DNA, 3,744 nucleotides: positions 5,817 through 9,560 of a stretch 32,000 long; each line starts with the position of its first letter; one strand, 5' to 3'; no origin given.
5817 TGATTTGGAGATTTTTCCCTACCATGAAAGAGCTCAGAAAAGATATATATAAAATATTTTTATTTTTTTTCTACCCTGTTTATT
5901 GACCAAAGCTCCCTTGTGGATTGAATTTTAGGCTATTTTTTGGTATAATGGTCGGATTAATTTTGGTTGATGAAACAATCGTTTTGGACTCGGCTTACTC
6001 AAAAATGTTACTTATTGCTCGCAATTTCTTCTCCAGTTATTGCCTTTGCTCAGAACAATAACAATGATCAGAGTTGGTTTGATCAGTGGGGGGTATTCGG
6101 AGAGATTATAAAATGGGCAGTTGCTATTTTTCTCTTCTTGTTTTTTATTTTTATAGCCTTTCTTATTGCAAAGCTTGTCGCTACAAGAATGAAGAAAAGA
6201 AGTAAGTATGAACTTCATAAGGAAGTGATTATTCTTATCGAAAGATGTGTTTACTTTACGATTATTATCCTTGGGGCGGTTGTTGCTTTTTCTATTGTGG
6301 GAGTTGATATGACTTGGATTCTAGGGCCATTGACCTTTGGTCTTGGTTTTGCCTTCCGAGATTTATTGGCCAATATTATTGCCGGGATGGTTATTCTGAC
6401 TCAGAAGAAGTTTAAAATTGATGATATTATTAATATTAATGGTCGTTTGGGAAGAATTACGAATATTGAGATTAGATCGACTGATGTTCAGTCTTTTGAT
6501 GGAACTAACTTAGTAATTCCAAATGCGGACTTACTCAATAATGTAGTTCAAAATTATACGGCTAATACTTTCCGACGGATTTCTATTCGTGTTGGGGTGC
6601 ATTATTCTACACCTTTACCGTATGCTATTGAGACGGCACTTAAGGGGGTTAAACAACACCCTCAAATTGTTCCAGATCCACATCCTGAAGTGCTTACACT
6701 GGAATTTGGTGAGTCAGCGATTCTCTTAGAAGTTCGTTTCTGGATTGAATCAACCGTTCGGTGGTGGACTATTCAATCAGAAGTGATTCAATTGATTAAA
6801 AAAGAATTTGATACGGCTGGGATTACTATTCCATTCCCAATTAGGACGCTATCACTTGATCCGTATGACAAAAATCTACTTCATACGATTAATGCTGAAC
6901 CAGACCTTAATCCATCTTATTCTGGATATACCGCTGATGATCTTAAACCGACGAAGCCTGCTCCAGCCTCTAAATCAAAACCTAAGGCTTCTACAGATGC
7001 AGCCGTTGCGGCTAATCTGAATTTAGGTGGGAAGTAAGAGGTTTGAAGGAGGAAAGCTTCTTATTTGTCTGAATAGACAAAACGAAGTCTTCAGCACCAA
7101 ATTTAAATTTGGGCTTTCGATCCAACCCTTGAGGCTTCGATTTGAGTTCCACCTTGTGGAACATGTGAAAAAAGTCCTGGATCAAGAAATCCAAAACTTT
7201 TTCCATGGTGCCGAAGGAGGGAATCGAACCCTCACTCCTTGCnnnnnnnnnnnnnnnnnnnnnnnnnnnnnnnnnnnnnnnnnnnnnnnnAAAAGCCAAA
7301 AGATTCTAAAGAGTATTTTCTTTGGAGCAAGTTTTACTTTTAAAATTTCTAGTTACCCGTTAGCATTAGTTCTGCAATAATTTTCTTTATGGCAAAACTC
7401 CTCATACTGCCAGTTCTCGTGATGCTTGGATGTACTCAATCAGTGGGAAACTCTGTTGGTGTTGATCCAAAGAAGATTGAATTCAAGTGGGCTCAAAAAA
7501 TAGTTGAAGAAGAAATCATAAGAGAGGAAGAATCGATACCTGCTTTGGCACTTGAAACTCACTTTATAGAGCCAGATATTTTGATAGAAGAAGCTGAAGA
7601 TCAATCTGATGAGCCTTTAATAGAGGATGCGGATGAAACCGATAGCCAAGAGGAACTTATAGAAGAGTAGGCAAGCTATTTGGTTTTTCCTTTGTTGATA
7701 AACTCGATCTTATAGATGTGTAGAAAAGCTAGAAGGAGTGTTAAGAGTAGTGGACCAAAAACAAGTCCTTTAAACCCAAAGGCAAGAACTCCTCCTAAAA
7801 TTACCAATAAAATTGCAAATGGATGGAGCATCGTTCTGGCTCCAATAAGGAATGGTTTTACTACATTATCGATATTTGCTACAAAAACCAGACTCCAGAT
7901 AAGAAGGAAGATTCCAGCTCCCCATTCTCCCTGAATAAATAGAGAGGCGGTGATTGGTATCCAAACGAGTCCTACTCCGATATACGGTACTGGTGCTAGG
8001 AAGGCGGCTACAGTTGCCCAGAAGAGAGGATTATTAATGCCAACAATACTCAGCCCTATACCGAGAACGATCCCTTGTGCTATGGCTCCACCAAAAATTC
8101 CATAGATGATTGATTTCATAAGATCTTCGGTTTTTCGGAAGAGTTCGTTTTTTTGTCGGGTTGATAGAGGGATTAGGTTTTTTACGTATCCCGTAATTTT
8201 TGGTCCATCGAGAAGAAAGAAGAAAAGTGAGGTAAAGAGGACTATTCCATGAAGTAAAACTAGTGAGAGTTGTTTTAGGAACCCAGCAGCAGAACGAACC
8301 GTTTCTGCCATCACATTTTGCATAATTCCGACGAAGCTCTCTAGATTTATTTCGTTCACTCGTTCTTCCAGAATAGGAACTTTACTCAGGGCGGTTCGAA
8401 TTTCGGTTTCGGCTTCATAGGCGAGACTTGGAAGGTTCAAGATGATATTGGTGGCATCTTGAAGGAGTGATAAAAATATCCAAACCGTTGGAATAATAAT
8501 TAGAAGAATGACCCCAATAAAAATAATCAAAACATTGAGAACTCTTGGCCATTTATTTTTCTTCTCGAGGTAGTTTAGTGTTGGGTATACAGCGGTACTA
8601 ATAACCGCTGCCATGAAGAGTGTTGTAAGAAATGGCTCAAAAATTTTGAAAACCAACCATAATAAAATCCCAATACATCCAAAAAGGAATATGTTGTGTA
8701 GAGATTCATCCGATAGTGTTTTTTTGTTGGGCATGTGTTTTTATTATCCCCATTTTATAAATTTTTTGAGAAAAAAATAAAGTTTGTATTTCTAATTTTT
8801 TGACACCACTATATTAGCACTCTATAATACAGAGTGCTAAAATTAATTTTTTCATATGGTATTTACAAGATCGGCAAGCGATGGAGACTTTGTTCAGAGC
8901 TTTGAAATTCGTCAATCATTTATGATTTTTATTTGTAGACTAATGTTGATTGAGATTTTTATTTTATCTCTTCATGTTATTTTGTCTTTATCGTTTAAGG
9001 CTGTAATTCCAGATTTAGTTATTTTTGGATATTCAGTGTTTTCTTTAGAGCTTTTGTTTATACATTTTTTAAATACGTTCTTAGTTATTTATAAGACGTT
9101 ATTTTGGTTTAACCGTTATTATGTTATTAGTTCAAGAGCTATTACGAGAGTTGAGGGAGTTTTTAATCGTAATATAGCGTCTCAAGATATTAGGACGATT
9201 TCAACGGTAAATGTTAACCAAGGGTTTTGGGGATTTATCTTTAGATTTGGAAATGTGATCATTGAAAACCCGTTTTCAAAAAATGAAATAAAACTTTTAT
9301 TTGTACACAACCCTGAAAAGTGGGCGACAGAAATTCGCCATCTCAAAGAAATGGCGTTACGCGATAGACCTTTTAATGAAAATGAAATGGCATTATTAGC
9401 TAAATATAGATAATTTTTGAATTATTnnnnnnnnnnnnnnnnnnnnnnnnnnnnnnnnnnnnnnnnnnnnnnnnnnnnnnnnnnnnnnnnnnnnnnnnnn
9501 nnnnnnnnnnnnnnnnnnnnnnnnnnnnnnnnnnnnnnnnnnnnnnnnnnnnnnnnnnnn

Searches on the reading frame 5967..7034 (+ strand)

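Call 86: search_protein_families(library=pfam, proteins=[window:5967-7034:+], max_evalue=0.001)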
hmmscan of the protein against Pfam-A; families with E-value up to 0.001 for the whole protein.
window:5967-7034:+ (356 aa): 2 families
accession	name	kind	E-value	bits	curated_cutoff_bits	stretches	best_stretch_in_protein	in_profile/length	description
PF00924.24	MS_channel_2nd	-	5e-19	68.6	20.2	1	132-198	1-67/68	Mechanosensitive ion channel, beta-domain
PF21082.3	MS_channel_3rd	-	7.6e-15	55.6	21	1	205-288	1-88/88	Mechanosensitive ion channel MscS, C-terminal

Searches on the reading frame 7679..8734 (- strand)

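Call 86: search_protein_families(library=pfam, proteins=[window:7679-8734:-], max_evalue=0.001)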
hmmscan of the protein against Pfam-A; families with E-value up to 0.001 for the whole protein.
window:7679-8734:- (352 aa): 1 family
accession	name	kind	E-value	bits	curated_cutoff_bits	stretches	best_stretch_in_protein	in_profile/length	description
PF01594.21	AI-2E_transport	-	3.6e-49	168.2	34.3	1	18-341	4-326/327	AI-2E family transporter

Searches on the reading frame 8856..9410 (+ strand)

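Call 86: search_protein_families(library=pfam, proteins=[window:8856-9410:+], max_evalue=0.001)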
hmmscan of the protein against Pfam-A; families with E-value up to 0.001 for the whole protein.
window:8856-9410:+ (185 aa): 1 family
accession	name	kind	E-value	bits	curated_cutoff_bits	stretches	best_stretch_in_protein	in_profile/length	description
PF03703.20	bPH_2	-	9.2e-07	29.5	22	1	84-155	1-73/78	Bacterial PH domain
